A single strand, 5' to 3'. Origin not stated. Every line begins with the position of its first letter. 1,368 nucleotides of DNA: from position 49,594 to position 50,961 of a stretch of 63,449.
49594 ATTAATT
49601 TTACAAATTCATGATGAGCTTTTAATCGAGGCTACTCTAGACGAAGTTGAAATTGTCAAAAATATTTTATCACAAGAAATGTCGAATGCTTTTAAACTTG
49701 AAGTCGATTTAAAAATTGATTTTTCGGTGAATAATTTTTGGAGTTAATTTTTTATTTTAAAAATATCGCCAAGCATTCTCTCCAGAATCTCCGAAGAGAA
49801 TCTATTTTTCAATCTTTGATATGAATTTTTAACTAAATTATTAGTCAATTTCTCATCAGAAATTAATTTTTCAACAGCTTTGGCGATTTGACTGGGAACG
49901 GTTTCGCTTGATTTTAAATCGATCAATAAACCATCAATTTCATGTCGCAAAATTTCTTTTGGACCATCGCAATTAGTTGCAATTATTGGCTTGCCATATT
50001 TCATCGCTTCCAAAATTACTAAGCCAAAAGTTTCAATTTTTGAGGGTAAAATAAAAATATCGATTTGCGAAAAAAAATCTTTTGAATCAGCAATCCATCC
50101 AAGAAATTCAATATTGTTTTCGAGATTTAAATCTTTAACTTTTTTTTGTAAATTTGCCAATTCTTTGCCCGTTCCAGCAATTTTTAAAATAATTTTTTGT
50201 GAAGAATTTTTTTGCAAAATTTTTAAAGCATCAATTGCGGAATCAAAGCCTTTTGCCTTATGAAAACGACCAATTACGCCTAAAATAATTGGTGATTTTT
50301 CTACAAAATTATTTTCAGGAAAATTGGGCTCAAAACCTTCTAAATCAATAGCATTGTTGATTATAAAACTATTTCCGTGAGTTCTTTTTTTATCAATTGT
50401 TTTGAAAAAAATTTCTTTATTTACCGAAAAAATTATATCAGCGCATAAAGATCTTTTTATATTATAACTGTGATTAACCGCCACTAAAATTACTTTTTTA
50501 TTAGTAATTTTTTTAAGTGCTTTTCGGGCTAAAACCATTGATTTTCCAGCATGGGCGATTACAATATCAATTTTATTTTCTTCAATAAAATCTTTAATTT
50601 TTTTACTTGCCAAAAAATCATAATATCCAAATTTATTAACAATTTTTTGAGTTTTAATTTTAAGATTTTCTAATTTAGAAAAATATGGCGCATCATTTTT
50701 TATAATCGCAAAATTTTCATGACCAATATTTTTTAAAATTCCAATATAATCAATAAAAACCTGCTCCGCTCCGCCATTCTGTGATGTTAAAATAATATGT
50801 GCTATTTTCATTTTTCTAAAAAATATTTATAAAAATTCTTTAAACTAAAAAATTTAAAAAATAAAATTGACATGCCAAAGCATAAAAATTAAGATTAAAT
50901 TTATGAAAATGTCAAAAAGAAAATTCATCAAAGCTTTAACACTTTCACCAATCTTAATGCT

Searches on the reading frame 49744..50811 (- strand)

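Call 17: search_protein_families(library=pfam, max_evalue=0.001, proteins=[window:49744-50811:-])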
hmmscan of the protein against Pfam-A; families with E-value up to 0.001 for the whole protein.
window:49744-50811:- (355 aa): 4 families
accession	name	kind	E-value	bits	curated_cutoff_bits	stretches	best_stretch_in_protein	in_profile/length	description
PF00534.26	Glycos_transf_1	-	2.6e-41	141.5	26.4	1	165-333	7-172/172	Glycosyl transferases group 1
PF13692.12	Glyco_trans_1_4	-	6.5e-33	114.4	27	1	176-319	3-142/142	Glycosyl transferases group 1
PF20706.3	GT4-conflict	-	2.8e-10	40.2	26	1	173-323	196-361/385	Family 4 Glycosyltransferase in conflict systems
PF13439.12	Glyco_transf_4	-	3.2e-05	24.5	28.5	1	13-117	2-107/170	Glycosyltransferase Family 4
